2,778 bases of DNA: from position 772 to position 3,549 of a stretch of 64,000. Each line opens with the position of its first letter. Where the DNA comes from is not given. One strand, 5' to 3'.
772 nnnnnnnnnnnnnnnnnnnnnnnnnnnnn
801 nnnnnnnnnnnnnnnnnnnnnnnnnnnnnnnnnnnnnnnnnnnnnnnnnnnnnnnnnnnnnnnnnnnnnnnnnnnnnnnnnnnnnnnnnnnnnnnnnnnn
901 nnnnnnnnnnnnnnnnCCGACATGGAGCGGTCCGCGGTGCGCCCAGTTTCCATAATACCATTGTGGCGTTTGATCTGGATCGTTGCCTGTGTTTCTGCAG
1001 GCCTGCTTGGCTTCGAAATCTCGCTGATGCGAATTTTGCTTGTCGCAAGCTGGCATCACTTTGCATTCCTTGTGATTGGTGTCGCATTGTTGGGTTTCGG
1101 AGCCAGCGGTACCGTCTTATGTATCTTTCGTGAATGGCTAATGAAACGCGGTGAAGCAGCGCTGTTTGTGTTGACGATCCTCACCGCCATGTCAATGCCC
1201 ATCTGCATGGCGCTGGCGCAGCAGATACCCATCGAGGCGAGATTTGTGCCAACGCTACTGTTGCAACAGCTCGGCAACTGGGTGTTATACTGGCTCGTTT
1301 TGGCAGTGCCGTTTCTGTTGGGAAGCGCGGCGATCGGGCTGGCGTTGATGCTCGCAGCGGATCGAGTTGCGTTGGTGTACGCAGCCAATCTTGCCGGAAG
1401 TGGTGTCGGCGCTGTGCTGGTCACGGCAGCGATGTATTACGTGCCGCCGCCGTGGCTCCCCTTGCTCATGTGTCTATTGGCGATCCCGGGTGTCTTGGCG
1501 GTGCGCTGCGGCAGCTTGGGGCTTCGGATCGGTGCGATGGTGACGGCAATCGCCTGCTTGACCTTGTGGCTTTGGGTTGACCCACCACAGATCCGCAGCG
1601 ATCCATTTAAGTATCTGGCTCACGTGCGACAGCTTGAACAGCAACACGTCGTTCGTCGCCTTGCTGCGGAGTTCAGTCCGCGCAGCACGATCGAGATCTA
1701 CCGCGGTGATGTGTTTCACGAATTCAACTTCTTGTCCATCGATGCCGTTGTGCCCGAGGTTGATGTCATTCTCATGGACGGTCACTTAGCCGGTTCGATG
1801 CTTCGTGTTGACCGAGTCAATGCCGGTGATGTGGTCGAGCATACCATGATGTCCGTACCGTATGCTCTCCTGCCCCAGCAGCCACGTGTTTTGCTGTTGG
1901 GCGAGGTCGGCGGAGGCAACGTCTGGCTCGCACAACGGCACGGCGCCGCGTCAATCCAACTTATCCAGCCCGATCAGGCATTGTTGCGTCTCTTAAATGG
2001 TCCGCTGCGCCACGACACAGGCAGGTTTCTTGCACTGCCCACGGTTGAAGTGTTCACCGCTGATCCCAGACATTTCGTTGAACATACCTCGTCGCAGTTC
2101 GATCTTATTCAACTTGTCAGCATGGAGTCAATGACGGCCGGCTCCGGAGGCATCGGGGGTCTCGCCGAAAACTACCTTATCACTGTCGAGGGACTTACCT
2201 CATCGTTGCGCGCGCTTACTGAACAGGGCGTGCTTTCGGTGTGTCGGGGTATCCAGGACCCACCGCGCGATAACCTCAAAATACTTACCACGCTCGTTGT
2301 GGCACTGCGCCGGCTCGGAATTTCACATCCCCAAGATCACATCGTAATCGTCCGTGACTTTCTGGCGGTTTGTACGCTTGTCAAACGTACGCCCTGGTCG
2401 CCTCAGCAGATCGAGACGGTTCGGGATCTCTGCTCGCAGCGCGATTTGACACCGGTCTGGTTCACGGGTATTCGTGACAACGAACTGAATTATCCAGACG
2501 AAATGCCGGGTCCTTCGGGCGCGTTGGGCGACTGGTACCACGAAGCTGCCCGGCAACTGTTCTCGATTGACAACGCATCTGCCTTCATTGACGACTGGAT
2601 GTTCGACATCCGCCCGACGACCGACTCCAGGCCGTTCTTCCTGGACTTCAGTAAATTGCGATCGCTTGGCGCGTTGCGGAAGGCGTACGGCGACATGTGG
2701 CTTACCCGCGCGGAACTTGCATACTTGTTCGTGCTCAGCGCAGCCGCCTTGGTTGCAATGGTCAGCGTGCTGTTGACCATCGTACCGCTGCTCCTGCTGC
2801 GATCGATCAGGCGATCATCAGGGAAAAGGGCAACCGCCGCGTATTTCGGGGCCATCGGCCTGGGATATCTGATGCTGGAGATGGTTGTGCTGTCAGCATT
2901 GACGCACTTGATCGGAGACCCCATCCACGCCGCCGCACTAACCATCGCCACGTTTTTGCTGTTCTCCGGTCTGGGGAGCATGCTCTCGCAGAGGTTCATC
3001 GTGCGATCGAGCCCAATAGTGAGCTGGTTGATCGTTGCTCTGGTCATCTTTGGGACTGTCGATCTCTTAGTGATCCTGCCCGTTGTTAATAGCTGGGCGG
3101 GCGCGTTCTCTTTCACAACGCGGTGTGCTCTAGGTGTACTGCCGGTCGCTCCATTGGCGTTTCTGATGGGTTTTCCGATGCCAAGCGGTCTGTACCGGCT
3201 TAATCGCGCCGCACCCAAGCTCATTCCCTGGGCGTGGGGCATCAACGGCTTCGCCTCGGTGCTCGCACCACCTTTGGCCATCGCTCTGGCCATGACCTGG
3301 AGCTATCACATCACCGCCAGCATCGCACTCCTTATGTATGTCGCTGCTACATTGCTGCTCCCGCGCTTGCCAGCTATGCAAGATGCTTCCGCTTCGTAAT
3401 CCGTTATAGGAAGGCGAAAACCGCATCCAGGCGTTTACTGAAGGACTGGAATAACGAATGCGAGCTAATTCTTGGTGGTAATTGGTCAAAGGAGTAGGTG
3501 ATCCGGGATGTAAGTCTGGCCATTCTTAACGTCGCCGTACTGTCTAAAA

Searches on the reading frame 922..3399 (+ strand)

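Call 9: search_protein_families(library=pfam, proteins=[window:922-3399:+], max_evalue=0.01)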
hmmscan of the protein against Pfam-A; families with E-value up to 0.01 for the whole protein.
window:922-3399:+ (825 aa): 1 family
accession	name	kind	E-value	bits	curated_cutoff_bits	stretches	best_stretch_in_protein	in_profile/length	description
PF01564.23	Spermine_synth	-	0.0047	16.9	22.9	1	305-437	4-127/186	Spermine/spermidine synthase domain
